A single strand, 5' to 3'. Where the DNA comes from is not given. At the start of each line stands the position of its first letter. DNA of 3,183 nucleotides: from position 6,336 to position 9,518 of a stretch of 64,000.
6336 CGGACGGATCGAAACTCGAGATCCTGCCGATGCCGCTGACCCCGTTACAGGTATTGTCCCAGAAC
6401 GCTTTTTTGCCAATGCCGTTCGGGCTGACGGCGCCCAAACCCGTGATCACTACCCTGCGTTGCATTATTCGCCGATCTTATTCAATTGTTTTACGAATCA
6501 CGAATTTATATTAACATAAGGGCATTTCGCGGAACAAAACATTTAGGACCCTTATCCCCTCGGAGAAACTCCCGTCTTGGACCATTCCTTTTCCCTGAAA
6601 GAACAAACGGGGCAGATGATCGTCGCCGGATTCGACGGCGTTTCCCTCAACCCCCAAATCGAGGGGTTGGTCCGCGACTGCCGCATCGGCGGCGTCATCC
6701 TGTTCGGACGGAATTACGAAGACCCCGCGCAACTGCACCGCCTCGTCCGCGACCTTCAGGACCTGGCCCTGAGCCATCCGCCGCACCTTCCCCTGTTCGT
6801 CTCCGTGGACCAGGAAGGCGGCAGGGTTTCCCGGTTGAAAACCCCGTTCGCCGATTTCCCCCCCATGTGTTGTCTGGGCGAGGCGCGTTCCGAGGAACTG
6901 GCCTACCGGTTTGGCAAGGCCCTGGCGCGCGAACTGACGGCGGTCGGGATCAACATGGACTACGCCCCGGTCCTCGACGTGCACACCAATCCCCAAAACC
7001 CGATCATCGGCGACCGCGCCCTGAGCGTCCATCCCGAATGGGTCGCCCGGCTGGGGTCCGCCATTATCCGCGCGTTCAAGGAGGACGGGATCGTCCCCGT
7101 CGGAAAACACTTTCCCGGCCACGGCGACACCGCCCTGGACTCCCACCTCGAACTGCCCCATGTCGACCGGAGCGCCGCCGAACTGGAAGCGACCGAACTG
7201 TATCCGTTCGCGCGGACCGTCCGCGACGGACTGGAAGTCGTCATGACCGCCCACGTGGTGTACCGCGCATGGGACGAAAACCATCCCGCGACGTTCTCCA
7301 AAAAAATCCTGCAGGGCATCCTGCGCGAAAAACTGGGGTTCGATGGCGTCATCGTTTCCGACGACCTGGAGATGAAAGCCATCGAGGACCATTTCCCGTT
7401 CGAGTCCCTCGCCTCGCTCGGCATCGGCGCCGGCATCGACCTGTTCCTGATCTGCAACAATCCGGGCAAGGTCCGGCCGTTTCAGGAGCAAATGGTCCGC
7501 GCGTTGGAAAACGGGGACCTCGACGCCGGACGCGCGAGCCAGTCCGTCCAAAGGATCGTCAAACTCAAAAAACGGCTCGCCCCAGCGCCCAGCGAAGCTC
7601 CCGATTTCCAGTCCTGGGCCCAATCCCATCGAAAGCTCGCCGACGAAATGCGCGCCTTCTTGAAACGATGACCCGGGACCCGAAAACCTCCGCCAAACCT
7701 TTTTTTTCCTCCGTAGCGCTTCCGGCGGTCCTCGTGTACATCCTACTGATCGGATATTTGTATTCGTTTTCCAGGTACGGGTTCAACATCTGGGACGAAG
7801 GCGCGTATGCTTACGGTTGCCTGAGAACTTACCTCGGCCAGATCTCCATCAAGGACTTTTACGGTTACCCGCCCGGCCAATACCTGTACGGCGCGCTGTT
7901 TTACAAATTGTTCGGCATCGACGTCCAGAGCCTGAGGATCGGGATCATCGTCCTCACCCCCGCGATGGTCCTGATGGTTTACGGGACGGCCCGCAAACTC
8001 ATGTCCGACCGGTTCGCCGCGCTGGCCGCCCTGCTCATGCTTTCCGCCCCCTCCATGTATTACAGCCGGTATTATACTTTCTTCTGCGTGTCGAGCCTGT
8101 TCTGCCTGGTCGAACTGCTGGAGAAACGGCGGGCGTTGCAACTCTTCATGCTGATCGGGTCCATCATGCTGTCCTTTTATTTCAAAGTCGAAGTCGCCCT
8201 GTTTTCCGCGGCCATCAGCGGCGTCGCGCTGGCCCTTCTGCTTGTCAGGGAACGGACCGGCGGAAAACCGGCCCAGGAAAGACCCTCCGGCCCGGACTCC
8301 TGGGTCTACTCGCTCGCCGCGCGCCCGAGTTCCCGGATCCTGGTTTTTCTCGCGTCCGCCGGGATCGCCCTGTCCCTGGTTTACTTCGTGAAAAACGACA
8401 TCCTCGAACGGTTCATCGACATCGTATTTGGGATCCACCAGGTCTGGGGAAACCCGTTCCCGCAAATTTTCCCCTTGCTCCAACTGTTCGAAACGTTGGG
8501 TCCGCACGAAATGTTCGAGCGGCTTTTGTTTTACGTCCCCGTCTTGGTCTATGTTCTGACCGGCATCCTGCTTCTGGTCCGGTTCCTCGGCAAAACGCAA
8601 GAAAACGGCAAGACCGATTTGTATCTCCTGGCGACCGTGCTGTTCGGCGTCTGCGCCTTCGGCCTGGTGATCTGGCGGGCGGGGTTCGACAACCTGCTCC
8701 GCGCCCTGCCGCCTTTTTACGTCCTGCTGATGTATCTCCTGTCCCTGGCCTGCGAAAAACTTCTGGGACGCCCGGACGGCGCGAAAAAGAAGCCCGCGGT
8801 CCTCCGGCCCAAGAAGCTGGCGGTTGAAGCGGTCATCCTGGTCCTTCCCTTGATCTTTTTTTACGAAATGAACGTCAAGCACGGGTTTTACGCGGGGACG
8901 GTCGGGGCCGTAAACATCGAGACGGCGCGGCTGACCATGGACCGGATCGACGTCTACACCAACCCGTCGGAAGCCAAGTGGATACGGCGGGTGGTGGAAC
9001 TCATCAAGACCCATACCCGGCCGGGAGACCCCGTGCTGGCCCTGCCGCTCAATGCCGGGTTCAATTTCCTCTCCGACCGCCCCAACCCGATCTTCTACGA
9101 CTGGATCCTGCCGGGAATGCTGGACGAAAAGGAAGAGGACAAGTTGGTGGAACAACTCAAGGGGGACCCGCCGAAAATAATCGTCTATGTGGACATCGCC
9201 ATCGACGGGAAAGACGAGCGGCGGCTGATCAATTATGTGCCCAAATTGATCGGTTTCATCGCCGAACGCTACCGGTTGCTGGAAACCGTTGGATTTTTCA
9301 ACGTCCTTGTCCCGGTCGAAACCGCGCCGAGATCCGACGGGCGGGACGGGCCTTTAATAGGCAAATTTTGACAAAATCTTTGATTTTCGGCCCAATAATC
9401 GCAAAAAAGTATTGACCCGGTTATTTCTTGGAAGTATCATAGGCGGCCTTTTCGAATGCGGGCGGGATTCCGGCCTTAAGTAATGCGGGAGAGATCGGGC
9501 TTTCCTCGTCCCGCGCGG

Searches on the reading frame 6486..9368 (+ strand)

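Call 66: search_protein_families(library=pfam, proteins=[window:6486-9368:+], max_evalue=0.0001)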
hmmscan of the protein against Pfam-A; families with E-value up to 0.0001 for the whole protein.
window:6486-9368:+ (961 aa): 1 family
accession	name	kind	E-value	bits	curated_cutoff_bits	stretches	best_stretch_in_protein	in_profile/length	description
PF13231.12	PMT_2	-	9.2e-08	32.9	26.1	1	462-583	3-131/160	Dolichyl-phosphate-mannose-protein mannosyltransferase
